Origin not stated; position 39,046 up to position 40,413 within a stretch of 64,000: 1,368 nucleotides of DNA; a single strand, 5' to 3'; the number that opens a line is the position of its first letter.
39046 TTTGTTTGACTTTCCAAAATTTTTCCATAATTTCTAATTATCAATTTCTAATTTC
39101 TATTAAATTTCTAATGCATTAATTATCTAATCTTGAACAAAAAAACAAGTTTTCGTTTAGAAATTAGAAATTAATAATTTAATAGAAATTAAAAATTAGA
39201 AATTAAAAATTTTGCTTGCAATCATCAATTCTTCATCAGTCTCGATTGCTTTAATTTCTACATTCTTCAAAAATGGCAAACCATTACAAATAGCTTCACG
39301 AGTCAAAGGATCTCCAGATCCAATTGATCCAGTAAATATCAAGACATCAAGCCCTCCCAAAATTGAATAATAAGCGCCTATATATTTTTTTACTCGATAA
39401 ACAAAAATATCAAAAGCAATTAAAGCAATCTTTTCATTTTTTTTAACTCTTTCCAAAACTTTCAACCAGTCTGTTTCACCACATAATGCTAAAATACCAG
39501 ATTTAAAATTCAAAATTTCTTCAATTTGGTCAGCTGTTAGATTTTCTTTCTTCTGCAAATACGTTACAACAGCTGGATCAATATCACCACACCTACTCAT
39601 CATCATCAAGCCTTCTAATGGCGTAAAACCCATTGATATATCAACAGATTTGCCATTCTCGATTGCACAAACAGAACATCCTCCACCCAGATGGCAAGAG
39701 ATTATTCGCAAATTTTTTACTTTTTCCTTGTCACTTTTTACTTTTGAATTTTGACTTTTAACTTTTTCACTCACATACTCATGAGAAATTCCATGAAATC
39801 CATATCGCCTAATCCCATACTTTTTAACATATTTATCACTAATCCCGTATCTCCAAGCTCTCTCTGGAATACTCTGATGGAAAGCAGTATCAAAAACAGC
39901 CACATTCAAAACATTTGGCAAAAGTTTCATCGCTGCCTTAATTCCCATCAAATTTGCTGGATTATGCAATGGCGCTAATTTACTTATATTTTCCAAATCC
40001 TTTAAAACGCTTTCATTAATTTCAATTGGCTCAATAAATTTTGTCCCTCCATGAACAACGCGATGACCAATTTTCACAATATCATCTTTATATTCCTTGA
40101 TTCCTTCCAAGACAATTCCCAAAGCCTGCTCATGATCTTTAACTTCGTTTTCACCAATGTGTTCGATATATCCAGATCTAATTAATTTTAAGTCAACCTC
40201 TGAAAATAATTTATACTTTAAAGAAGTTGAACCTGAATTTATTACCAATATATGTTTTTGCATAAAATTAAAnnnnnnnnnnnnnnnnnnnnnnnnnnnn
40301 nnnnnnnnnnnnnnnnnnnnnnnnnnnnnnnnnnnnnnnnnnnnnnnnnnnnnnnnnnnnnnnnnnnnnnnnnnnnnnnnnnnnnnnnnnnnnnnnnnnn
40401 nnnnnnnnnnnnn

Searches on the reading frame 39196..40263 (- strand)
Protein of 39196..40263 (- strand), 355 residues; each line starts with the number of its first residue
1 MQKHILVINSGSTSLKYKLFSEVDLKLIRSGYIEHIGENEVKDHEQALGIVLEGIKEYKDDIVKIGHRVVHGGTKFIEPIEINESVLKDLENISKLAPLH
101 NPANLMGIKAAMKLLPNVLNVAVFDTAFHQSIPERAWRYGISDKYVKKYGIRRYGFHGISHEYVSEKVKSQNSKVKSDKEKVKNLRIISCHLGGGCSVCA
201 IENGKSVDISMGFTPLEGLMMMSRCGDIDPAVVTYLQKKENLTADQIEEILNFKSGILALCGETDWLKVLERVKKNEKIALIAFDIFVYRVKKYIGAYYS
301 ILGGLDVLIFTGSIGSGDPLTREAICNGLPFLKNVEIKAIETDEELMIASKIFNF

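Call 3: search_protein_families(library=pfam, proteins=[window:39196-40263:-], max_evalue=1)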
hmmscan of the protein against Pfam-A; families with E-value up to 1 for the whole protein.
window:39196-40263:- (355 aa): 1 family
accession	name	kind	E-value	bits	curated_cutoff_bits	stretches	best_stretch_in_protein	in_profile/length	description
PF00871.23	Acetate_kinase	-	6.6e-110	367.9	22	1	5-332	2-350/392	Acetokinase family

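Call 59: find_related_loci(query=window:39196-40263:-, collection=metagenome_contigs, flank=5000)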
Query window:39196-40263:- (355 aa) in metagenome_contigs; peptide patterns used: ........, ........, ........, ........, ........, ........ (x = any residue, [..] = any of these).
166 stretches matched a pattern; 16 encode a relative of the query (tblastn E <= 1e-3); 16 distinct loci.
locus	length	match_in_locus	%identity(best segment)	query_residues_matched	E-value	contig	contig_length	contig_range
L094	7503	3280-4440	45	5-349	3e-101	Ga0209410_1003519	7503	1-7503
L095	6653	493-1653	45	5-349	3e-101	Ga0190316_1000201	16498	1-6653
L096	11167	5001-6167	43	5-349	9e-99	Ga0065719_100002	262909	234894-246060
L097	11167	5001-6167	43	5-349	2e-98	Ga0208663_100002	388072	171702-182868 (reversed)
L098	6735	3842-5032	40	4-349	2e-91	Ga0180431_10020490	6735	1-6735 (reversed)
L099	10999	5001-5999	45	5-355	1e-89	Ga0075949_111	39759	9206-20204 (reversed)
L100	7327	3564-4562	45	5-355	1e-89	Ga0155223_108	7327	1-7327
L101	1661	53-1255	40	5-355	1e-94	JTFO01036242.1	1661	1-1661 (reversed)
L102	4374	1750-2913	39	5-351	9e-86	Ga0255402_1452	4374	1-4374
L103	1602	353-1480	37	5-348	8e-79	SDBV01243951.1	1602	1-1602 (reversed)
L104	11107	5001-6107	34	5-349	4e-64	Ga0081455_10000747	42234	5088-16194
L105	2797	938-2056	33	5-349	4e-60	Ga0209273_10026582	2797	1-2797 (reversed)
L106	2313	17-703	41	147-349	5e-53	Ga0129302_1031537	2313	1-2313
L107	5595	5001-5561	50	5-167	2e-51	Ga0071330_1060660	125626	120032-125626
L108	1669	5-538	36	197-352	1e-26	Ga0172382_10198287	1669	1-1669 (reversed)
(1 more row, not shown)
